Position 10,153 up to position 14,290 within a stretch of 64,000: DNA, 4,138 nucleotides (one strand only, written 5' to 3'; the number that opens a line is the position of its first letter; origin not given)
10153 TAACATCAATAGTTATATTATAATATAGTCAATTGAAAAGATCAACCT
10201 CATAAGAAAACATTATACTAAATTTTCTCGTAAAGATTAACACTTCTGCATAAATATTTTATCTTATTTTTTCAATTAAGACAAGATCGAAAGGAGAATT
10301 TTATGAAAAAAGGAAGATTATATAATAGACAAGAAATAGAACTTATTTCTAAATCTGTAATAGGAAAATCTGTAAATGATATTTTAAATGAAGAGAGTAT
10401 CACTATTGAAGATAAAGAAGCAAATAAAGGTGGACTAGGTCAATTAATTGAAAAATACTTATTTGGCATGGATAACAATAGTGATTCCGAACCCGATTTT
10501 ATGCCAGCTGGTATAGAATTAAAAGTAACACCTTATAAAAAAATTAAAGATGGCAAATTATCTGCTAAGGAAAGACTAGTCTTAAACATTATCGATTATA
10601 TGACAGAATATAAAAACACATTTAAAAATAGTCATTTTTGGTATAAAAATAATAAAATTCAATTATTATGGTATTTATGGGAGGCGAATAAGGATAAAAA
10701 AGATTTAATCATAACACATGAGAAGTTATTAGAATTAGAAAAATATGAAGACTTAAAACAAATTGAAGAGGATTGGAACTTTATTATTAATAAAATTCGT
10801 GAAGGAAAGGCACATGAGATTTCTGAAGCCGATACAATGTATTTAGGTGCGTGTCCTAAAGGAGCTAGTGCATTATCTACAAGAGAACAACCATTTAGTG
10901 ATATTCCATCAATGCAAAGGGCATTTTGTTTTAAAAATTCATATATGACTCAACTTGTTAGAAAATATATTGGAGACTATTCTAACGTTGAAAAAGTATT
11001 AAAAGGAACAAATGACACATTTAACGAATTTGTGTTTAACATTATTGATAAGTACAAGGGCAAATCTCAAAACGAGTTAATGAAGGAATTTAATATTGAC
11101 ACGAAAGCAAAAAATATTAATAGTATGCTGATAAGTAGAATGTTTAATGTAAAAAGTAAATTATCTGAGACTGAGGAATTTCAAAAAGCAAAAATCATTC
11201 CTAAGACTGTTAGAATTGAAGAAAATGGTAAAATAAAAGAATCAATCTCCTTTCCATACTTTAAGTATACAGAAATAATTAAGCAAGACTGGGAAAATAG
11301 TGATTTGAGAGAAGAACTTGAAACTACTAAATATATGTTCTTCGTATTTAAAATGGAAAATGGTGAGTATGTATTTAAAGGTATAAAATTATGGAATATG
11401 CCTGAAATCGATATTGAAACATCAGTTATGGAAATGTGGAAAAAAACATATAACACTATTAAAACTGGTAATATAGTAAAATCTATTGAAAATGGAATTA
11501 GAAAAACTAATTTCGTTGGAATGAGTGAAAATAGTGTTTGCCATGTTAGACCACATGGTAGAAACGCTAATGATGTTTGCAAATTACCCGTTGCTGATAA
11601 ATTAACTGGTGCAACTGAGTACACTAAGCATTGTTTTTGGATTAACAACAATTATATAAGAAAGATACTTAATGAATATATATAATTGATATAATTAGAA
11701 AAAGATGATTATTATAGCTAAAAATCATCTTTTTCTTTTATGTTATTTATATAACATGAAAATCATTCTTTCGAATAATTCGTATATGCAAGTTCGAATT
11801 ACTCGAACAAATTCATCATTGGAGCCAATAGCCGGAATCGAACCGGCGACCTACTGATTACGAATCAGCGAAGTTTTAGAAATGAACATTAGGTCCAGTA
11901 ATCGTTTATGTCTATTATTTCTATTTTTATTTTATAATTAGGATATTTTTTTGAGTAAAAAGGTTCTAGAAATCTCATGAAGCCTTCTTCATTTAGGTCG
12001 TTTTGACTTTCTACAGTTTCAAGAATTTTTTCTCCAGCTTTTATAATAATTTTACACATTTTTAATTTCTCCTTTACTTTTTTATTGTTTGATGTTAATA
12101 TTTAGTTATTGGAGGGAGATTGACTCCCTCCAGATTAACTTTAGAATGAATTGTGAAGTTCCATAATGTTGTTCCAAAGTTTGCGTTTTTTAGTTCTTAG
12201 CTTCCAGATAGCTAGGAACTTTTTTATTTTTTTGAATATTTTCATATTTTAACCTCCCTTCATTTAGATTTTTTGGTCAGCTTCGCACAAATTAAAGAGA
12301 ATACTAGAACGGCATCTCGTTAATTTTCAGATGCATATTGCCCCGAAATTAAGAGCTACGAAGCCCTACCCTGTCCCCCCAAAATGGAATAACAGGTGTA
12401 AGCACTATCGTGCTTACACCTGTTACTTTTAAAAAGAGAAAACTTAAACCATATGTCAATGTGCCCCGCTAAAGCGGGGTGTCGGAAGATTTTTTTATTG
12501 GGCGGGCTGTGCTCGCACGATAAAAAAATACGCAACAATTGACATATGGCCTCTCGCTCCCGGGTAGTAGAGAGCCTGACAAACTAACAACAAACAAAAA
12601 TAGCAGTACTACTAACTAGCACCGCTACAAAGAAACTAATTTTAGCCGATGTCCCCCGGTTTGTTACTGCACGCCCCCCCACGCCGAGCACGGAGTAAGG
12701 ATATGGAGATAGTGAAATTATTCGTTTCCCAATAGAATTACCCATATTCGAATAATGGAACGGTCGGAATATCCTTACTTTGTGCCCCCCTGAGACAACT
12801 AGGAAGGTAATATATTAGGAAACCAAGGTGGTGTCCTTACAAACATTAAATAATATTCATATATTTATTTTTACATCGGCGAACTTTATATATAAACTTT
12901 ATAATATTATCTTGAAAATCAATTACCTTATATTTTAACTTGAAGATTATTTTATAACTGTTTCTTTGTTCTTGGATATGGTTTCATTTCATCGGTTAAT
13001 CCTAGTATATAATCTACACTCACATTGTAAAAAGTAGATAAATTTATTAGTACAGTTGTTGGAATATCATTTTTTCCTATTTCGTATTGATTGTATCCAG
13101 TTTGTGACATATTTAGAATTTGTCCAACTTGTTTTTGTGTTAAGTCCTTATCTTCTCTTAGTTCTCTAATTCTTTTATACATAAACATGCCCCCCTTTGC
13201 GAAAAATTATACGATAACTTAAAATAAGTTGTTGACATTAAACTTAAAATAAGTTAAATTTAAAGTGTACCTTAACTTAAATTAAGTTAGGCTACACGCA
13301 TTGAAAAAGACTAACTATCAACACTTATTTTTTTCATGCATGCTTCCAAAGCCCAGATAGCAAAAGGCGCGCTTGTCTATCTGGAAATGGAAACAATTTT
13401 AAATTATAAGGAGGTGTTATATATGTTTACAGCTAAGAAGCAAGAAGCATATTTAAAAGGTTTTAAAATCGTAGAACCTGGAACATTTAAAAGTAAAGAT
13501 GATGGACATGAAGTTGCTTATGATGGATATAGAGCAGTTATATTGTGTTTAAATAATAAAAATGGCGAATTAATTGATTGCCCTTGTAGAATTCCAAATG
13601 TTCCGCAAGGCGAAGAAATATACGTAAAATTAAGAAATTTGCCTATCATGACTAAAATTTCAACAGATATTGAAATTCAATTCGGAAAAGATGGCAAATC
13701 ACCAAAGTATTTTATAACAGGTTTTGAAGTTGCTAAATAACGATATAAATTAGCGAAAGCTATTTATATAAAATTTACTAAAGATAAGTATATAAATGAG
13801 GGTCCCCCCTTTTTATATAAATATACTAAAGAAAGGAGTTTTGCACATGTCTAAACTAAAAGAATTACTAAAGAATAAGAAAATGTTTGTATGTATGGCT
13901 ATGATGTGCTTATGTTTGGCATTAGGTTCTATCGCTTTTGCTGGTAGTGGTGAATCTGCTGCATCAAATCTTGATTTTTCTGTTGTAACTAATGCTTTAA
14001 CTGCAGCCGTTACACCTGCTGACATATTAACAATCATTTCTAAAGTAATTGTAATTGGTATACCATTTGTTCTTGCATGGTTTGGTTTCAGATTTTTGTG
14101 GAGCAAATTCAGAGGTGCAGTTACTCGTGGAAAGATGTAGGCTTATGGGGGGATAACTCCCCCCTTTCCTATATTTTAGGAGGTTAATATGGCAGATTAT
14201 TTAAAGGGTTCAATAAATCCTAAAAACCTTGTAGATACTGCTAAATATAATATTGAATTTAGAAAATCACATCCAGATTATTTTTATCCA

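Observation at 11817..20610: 8.7-kb filamentous-phage-like (inovirus-type) prophage integrated in tRNA-Thr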

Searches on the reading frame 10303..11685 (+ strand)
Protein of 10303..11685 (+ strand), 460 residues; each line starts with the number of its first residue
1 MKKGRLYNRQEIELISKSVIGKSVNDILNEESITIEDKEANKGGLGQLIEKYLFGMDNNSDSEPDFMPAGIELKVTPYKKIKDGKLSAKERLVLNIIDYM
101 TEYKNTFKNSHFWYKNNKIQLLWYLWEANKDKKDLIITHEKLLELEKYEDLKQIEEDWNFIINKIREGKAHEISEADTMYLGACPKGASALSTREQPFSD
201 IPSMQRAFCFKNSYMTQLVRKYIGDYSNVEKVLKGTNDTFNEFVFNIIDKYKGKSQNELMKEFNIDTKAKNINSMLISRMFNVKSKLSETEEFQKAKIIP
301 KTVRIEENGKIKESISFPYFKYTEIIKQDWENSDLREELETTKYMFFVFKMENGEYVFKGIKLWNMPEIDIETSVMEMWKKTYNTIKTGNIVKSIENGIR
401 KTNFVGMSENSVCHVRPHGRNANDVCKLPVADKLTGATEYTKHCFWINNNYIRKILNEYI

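Call 52: search_protein_families(library=ncbifam, max_evalue=0.00001, proteins=[window:10303-11685:+])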
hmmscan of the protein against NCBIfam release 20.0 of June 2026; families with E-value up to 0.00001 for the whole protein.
window:10303-11685:+ (460 aa): 3 families
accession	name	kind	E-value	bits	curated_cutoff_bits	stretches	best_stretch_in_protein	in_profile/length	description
NF040973.1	restrict_Sau3AI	equivalog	7.1e-149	496.7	300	1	10-456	5-474/475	Sau3AI family type II restriction endonuclease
NF003458.0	PRK05070.1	equivalog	1.3e-19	70.2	243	1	16-222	16-220/223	DNA mismatch repair endonuclease MutH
TIGR02248.1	mutH_TIGR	equivalog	2.4e-11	43.2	229.9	1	17-220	13-214/217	DNA mismatch repair endonuclease MutH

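Call 72: find_encoding_contigs(protein=window:10303-11685:+, flank=6000, max_places=8)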
Protein window:10303-11685:+ (460 aa): 9 contigs read that carry it; 2 places shown.
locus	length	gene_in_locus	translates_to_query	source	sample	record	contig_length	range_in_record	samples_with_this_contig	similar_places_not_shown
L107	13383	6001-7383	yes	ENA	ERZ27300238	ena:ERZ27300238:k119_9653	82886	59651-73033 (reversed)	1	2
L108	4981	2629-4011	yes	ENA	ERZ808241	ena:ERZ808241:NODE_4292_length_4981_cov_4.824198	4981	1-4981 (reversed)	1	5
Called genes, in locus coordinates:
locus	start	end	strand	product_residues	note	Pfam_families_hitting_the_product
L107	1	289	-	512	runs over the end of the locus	PF01676:Metalloenzyme, PF01663:Phosphodiest (faint), PF06415:iPGM_N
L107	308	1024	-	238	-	PF00121:TIM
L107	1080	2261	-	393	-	PF00162:PGK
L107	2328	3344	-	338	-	PF00044:Gp_dh_N, PF02800:Gp_dh_C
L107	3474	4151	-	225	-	-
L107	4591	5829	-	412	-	PF00145:DNA_methylase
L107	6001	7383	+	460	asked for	PF02976:MutH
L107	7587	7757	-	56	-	-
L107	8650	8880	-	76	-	PF12844:HTH_19, PF13560:HTH_31, PF01381:HTH_3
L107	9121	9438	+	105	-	-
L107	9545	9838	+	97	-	-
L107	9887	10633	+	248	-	PF05707:Zot (faint)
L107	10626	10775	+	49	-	-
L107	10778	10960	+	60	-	-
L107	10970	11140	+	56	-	-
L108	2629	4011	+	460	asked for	PF02976:MutH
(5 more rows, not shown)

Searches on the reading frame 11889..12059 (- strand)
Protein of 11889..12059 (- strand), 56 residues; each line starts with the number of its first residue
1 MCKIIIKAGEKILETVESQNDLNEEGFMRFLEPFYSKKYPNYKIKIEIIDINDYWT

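Call 89: search_protein_families(library=phrogs, max_evalue=0.01, proteins=[window:11889-12059:-])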
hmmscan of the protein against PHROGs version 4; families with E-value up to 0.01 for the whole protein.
window:11889-12059:- (56 aa): 0 families

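Call 90: search_protein_families(library=pfam, max_evalue=0.01, proteins=[window:11889-12059:-])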
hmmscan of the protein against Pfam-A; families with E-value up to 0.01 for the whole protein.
window:11889-12059:- (56 aa): 0 families
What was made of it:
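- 11889..12059 (-): orf56m, small acidic protein of unknown function; variable between variants. No family hit (calls 89, 90).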

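Call 99: find_encoding_contigs(protein=window:11889-12059:-, flank=4000, max_places=10)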
Protein window:11889-12059:- (56 aa): 13 contigs read that carry it; 8 places shown.
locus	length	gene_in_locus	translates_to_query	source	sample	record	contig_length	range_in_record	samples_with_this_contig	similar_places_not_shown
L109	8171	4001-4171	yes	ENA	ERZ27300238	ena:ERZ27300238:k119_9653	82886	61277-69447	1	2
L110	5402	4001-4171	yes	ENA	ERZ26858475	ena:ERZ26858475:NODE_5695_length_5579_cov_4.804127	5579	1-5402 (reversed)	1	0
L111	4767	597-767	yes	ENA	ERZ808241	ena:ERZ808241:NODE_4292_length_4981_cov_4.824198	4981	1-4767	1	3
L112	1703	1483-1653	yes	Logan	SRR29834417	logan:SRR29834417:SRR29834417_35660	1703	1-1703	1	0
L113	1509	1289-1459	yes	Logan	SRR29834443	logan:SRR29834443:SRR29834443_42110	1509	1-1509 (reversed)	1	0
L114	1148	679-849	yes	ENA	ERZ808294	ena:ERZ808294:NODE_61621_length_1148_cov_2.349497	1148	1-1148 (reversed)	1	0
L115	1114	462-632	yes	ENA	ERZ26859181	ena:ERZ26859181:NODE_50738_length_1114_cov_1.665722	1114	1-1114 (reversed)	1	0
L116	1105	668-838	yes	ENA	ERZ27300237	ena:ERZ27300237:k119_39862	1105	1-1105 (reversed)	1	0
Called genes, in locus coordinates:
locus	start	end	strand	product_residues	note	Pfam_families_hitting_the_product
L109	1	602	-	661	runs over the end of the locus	-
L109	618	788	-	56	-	-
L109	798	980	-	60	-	-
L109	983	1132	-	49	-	-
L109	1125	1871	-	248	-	PF05707:Zot (faint)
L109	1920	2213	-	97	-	-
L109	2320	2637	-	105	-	-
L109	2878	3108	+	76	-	PF12844:HTH_19, PF13560:HTH_31, PF01381:HTH_3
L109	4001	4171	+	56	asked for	-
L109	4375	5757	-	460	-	PF02976:MutH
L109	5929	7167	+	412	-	PF00145:DNA_methylase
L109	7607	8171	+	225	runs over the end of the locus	-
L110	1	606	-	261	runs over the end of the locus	?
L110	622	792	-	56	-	-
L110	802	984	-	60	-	-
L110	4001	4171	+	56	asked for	-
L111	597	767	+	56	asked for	-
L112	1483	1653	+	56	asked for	-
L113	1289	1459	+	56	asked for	-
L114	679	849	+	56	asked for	-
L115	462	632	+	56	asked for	-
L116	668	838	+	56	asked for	-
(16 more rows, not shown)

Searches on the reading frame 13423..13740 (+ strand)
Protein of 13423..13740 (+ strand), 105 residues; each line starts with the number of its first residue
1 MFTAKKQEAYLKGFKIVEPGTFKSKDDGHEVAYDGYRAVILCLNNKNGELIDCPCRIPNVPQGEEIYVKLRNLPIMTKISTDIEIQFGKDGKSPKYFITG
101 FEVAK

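Call 42: search_solved_structures(query=window:13423-13740:+, max_evalue=10)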
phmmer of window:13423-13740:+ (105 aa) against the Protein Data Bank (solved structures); distinct sequences matched with E-value up to 10: 6.
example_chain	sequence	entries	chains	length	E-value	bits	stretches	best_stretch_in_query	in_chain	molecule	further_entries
3wkl_A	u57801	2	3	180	0.019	18.1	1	30-74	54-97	Putative Zinc Metalloprotease AQ_1964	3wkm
7cqd_A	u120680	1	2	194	0.027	17.6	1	30-74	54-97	Putative zinc metalloprotease aq_1964,PA14 from Podoplanin,Putative zinc metalloprotease a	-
6akq_A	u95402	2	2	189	0.029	17.5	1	30-74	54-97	PDZ tandem fragment of A. aeolicus site-2 protease homolog with the PA tag insertion | PDZ tandem fragment with PA tag insertion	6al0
6icf_A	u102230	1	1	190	0.033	17.4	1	30-74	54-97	Putative zinc metalloprotease aq_1964,Putative zinc metalloprotease aq_1964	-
9j83_A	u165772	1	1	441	0.15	15.2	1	30-71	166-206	Putative zinc metalloprotease aq_1964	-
9j82_A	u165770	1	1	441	0.15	15.2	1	30-71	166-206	Putative zinc metalloprotease aq_1964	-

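Call 45: find_homologous_proteins(query=window:13423-13740:+, max_evalue=0.001)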
Query window:13423-13740:+ (105 aa): 3 proteins with E <= 0.001 among 5 candidates.
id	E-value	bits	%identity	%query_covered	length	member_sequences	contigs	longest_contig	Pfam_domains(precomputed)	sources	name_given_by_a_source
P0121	2.0e-65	235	100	100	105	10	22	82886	-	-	-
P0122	2.5e-52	193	81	100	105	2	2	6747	-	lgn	-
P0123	1.0e-32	130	59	100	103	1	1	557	-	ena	-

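Call 53: predict_structure(alignment_id=A4)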
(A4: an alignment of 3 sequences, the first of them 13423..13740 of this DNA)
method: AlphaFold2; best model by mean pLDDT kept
length: 105 residues; sequences in the alignment: 3
mean_pLDDT: 47.2   pTM: 0.35
mean pLDDT of the five models: 47.2, 41.5, 40.5, 38.7, 36.7
residues with pLDDT >= 90: 0; 70-90: 0; 50-70: 43; < 50: 62
segments of 3 or more residues with pLDDT < 50: 1-8, 23-30, 56-65, 78-105
pLDDT, mean of each block of 10 residues (from residue 1): 38 59 47 53 61 51 48 48 41 36 28
secondary structure, 60 per line:
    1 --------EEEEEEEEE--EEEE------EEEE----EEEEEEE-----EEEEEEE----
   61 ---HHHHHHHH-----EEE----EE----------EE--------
elements in order: E9-17 E20-23 E30-33 E38-44 E50-56 H64-71 E77-79
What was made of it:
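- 13423..13740 (+): ORF105, first gene of the rightward operon; candidate ssDNA-binding protein (inference from position only). AF2 pLDDT 47, beta-rich (call 53).
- Tried and rejected: AlphaFold2, ORF105: a 3-sequence alignment gave pLDDT 47 (call 53).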

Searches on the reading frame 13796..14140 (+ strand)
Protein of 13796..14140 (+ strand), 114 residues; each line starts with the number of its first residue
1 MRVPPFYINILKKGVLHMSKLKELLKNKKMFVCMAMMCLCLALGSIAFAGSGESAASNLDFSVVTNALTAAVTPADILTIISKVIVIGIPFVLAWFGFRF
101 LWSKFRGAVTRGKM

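Call 5: search_protein_families(library=pfam, max_evalue=0.1, proteins=[window:13796-14140:+])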
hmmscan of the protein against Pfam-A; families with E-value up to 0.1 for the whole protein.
window:13796-14140:+ (114 aa): 1 family
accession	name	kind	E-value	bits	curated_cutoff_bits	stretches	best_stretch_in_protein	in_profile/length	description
PF03904.18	DUF334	-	0.0067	17.2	30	1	25-106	36-116/123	Domain of unknown function (DUF334)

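Call 6: search_protein_families(library=phrogs, max_evalue=0.1, proteins=[window:13796-14140:+])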
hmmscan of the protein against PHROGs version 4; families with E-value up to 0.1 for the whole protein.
window:13796-14140:+ (114 aa): 4 families
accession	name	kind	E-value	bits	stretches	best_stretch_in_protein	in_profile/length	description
phrog_2186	-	head and packaging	0.0002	22.4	1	28-108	5-80/80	virion structural protein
phrog_5654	-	unknown function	0.037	15.1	0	83-107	44-68/70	-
phrog_3528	-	unknown function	0.049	14.4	1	6-89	34-111/179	-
phrog_2374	-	unknown function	0.066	14.2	1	27-74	2-48/74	-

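Call 75: search_protein_families(library=phrogs, max_evalue=0.01, proteins=[window:13847-14137:+])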
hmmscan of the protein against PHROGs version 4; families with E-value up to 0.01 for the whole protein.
seq(97 aa): 1 family
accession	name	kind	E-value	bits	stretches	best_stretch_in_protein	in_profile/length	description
phrog_2186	-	head and packaging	0.00012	23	1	11-91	5-80/80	virion structural protein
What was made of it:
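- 13847..14140 (+): Major coat protein (pVIII-type), 97 aa: signal peptide ending AFA, acidic N-terminus, one TM, basic tail. phrog_2186 E 1e-4 (calls 6, 75).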

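Call 76: search_protein_families(library=pfam, max_evalue=1, proteins=[window:13847-14137:+])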
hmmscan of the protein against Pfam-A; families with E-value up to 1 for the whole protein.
seq(97 aa): 3 families
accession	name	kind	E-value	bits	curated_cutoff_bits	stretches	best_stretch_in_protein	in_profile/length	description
PF03904.18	DUF334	-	0.0057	17.4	30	1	9-89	37-116/123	Domain of unknown function (DUF334)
PF12648.12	TcpE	-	0.19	12.6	29.9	1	7-83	23-70/100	TcpE family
PF05356.16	Phage_Coat_B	-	0.56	10.7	23.5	1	30-65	4-37/56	Inovirus Coat protein B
